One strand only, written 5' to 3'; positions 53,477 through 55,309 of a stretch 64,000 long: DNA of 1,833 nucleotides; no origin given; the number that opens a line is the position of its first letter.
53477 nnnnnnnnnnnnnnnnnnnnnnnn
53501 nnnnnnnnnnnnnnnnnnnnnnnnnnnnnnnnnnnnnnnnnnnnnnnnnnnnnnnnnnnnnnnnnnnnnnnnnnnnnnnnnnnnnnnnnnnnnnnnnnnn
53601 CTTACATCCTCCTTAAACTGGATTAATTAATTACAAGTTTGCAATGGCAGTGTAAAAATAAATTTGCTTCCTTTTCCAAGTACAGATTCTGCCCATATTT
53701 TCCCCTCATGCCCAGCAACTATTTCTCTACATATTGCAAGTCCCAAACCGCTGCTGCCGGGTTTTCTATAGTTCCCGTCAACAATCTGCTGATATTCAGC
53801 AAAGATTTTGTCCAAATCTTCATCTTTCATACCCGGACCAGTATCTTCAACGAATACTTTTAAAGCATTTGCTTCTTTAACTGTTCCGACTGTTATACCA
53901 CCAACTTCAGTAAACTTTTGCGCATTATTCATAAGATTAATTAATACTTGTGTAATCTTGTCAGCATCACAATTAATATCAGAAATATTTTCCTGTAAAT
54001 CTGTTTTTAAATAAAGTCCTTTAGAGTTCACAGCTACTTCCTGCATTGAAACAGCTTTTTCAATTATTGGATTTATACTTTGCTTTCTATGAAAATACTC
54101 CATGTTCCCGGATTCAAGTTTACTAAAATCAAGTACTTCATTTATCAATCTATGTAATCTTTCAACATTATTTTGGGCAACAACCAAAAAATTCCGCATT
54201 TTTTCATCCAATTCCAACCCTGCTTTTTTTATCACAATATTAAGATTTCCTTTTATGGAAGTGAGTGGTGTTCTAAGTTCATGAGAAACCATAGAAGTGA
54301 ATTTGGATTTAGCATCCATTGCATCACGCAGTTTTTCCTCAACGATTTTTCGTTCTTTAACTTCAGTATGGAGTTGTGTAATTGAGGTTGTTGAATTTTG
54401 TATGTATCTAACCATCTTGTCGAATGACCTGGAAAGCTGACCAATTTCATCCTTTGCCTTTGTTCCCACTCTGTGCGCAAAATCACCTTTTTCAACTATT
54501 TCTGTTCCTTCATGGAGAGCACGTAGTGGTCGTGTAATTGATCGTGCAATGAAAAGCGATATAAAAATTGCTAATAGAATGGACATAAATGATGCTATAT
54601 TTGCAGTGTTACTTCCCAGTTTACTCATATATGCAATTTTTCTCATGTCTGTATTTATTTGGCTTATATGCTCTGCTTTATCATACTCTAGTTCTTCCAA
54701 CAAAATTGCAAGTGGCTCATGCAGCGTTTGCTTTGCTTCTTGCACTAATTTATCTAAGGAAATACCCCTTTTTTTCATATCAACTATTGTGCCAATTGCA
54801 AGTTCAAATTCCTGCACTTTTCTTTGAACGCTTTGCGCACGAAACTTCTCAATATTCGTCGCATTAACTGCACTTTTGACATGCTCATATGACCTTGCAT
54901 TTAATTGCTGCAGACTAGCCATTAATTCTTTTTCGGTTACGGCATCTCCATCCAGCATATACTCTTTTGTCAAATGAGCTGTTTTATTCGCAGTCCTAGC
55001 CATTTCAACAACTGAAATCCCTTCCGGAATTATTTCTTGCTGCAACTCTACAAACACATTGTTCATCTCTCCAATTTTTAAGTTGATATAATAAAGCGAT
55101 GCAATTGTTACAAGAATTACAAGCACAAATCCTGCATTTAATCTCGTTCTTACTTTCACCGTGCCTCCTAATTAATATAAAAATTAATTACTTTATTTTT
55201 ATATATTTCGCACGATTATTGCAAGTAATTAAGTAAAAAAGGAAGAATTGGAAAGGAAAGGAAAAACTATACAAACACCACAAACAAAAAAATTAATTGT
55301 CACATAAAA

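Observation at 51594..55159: Histidine kinase - CheY-like REC - Hpt-REC-GGDEF-REC phosphorelay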

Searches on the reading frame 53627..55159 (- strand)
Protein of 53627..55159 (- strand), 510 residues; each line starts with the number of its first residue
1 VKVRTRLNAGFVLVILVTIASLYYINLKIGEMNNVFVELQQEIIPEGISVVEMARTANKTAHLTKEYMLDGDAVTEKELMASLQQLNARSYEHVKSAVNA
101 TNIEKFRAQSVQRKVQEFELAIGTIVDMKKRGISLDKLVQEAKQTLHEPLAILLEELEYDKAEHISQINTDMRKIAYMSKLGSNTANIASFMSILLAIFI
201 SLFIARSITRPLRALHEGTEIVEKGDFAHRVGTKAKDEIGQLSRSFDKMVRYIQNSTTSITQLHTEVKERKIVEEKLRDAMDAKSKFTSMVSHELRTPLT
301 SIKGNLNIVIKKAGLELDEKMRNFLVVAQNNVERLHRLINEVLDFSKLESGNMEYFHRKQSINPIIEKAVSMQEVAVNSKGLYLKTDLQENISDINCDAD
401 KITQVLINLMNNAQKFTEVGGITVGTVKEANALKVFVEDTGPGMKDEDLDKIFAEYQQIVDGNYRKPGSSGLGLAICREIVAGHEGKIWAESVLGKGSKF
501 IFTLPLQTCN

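Call 3: search_protein_families(library=pfam, proteins=[window:53627-55159:-], max_evalue=0.1)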
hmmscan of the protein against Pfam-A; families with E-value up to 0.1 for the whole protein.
window:53627-55159:- (510 aa): 5 families
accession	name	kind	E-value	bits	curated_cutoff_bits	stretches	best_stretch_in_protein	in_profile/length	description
PF02518.31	HATPase_c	-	2.5e-25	89.5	26.4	1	398-507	2-110/111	Histidine kinase-, DNA gyrase B-, and HSP90-like ATPase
PF00512.31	HisKA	-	1e-19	70.8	26.9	1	283-351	1-66/66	His Kinase A (phospho-acceptor) domain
PF00672.30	HAMP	-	9.8e-14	51.9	25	1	203-254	1-52/53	HAMP domain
PF13589.12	HATPase_c_3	-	0.04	14.4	25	0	422-473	22-76/137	Histidine kinase-, DNA gyrase B-, and HSP90-like ATPase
PF13581.12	HATPase_c_2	-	0.082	13.4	27.4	0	406-481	40-109/127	Histidine kinase-like ATPase domain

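Call 4: search_protein_families(library=ncbifam, proteins=[window:53627-55159:-], max_evalue=0.01)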
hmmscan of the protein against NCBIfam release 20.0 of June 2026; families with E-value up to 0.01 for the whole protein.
window:53627-55159:- (510 aa): 78 families (the best 25 are shown)
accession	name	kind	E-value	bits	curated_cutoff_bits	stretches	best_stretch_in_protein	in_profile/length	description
NF033092.0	HK_WalK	equivalog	3.5e-68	230.6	725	2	283-506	371-594/594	cell wall metabolism sensor histidine kinase WalK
TIGR02956.1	TMAO_torS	equivalog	5.4e-58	196.9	676.5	1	261-509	441-685/967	TMAO reductase system sensor histidine kinase/response regulator TorS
NF046044.1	PnpS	equivalog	6.2e-53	180.2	400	1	278-505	164-390/390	two-component system histidine kinase PnpS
NF011874.0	PRK15347.1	equivalog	5.6e-50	170.3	852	1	192-508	305-616/921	two component system sensor kinase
NF040691.1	MtrAB_MtrB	equivalog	7.4e-50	170.4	450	1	71-507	70-493/507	MtrAB system histidine kinase MtrB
NF045911.1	TCSHisKinNblS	equivalog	3.9e-48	164.2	1000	2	282-506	386-620/621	two-component system sensor histidine kinase NblS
NF012163.2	BaeS_SmeS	equivalog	5.7e-47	160.7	500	2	275-495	231-448/457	sensor histidine kinase efflux regulator BaeS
NF007837.0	PRK10549.1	equivalog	1.8e-46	158.9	603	1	184-507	164-459/466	envelope stress sensor histidine kinase BaeS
NF006800.0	PRK09303.1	equivalog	1.2e-45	156.1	342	1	251-507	118-378/383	histidine kinase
NF047874.1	MASE3_PAS_HK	subfamily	1.2e-43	149.9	560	1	265-508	376-627/655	MASE3 domain-containing sensor histidine kinase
TIGR02966.1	phoR_proteo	equivalog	1e-42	146.4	334.2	1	276-503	106-332/333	phosphate regulon sensor histidine kinase PhoR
NF008302.0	PRK11091.1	equivalog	1.1e-42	146.2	838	1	264-509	263-508/779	aerobic respiration two-component sensor histidine kinase ArcB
NF041210.1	his_kin_PieS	equivalog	2e-42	145.8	850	1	191-508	174-472/474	two component system sensor histidine kinase PieS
NF008468.0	PRK11360.1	equivalog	7e-42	143.6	646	1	282-507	394-609/616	two-component system sensor histidine kinase AtoS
NF008318.0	PRK11107.1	equivalog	1.8e-41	142.2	890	1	186-508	180-520/920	two-component sensor histidine kinase BarA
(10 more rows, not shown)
